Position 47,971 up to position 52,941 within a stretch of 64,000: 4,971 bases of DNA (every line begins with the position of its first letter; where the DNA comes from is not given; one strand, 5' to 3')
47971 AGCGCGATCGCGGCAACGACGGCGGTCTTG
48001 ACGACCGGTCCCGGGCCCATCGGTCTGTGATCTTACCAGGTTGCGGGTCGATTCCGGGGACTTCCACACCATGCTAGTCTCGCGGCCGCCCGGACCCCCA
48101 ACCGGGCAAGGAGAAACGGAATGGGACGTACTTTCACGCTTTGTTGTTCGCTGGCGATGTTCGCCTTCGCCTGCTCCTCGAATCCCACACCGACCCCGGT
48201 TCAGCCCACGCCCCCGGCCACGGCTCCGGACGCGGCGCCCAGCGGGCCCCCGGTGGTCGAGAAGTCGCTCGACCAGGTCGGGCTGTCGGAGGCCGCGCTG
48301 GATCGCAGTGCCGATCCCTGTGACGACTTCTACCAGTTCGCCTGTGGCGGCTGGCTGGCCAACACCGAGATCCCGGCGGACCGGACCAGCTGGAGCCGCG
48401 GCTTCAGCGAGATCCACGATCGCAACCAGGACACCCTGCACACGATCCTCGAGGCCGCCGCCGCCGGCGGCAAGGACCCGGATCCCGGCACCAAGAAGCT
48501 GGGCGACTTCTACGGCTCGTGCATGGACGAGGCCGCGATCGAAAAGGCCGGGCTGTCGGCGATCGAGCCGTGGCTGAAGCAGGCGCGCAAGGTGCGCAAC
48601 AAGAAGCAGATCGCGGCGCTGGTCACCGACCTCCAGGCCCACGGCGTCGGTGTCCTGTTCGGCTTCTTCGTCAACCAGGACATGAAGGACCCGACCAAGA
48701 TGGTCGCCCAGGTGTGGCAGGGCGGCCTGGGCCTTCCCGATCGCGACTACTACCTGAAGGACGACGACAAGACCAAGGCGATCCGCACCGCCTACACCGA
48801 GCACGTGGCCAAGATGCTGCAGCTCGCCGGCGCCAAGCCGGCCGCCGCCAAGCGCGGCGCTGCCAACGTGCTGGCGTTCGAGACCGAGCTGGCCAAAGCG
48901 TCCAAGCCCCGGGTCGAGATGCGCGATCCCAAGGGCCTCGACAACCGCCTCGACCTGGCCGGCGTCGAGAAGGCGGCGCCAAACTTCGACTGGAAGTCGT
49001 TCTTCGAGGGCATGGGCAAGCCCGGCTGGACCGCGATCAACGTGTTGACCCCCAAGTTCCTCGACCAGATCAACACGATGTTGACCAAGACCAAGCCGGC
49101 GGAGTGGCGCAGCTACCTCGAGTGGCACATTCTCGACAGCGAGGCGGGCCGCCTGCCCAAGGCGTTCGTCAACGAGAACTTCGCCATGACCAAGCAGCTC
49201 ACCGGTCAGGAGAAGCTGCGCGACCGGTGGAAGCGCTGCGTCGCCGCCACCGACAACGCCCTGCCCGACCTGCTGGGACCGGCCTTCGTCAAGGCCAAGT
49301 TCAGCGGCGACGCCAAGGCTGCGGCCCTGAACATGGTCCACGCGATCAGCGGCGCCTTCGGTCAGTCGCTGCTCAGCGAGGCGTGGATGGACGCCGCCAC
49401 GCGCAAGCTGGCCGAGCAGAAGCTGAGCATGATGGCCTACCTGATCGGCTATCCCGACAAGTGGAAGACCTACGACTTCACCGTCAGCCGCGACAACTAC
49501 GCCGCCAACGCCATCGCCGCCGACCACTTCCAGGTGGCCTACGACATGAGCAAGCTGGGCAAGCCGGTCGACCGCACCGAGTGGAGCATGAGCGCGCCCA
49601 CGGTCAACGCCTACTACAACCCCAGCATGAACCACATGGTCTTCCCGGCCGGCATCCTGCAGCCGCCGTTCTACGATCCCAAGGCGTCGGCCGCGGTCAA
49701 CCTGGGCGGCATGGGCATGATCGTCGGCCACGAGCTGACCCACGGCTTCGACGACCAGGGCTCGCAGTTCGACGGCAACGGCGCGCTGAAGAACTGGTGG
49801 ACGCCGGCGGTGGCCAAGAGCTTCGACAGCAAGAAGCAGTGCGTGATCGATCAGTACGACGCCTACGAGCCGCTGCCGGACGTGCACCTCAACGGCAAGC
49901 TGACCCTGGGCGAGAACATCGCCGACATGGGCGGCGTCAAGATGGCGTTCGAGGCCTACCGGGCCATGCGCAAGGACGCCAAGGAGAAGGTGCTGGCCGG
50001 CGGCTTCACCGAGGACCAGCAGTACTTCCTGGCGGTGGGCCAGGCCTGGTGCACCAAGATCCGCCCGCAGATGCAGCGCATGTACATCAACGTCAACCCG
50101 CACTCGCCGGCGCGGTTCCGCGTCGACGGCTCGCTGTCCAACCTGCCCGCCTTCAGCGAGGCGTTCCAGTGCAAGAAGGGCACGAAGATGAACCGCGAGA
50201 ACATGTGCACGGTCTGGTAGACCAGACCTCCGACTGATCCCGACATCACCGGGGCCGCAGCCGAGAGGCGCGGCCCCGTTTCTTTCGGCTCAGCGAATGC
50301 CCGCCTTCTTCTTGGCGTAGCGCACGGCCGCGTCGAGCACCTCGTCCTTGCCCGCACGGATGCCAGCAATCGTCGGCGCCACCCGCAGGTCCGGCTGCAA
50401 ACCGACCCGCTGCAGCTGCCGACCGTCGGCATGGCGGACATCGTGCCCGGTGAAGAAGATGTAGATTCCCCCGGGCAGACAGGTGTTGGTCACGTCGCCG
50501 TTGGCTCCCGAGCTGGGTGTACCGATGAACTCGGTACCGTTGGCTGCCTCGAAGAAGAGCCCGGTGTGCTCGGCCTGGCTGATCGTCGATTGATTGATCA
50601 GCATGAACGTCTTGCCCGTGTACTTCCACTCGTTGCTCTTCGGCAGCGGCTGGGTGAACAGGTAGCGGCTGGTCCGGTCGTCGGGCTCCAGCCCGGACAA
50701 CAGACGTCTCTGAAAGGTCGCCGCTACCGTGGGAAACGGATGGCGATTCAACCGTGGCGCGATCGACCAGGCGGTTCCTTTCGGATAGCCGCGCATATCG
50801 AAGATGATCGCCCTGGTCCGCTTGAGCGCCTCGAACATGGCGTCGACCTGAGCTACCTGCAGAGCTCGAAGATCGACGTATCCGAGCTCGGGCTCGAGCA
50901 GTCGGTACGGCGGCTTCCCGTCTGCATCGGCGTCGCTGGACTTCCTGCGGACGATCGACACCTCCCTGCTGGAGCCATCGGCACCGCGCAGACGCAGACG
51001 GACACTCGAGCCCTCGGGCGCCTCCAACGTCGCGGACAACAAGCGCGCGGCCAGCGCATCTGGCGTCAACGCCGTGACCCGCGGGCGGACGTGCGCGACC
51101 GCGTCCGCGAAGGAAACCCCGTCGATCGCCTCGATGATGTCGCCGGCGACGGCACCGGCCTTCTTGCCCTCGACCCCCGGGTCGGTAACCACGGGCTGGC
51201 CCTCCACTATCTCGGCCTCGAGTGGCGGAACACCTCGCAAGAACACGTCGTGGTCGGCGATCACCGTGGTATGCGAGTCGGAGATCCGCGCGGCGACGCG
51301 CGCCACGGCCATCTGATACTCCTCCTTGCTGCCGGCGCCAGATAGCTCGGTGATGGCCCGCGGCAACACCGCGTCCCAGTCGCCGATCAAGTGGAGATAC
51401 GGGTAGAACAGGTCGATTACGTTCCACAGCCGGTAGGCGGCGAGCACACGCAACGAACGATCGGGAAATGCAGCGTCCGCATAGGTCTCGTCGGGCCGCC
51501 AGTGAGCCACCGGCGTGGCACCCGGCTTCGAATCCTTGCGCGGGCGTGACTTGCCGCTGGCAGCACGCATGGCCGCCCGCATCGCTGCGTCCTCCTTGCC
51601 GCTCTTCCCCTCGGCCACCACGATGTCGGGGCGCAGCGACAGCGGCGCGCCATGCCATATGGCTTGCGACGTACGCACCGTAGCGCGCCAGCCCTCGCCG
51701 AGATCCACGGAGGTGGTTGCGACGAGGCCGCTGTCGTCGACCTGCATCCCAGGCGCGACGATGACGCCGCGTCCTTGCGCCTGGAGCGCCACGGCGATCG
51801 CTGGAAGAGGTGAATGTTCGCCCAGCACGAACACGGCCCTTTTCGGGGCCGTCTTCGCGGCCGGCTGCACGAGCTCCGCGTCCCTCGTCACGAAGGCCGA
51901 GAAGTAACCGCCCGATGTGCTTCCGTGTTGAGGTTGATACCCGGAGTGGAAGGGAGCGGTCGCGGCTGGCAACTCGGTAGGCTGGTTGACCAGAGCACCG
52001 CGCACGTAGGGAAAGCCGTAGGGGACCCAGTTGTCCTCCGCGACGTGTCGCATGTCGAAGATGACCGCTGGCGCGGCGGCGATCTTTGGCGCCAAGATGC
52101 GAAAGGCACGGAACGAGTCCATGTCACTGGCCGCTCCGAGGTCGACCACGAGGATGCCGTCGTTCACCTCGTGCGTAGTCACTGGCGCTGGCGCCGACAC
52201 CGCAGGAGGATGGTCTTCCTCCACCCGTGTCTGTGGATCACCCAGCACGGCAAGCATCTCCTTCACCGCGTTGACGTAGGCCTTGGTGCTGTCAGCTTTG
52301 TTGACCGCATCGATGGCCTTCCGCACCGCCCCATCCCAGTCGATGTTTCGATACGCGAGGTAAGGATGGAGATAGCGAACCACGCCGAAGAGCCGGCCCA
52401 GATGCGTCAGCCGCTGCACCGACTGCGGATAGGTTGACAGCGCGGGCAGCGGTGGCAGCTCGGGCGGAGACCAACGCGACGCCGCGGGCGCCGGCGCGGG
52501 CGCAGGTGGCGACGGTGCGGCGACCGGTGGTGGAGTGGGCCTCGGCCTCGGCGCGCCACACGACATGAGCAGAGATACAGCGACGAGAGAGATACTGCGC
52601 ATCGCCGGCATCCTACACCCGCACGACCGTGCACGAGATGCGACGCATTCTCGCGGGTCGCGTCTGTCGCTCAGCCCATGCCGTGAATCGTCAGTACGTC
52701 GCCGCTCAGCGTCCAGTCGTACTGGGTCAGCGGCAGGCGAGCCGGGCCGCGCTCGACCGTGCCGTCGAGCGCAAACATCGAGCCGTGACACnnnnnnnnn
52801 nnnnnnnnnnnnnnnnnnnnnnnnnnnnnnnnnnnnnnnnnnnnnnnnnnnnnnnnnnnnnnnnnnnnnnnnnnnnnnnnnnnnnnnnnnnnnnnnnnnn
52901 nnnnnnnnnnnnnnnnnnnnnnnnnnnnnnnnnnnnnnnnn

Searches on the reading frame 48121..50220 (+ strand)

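Call 30: search_protein_families(library=pfam, proteins=[window:48121-50220:+], max_evalue=0.001)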
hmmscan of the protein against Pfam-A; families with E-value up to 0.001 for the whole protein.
window:48121-50220:+ (699 aa): 2 families
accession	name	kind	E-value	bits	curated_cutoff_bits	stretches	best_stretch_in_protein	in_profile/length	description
PF05649.18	Peptidase_M13_N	-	6.5e-119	398.2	32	1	66-445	1-381/381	Peptidase family M13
PF01431.27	Peptidase_M13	-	7e-74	248.3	24.5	1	496-698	1-205/205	Peptidase family M13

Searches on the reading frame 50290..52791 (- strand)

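Call 30: search_protein_families(library=pfam, proteins=[window:50290-52791:-], max_evalue=0.001)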
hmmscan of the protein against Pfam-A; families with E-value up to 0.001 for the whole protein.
window:50290-52791:- (833 aa): 1 family
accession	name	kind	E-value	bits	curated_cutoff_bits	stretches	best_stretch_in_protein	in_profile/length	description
PF03572.23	Peptidase_S41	-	1.8e-08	34.6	24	1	636-804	2-165/165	Peptidase family S41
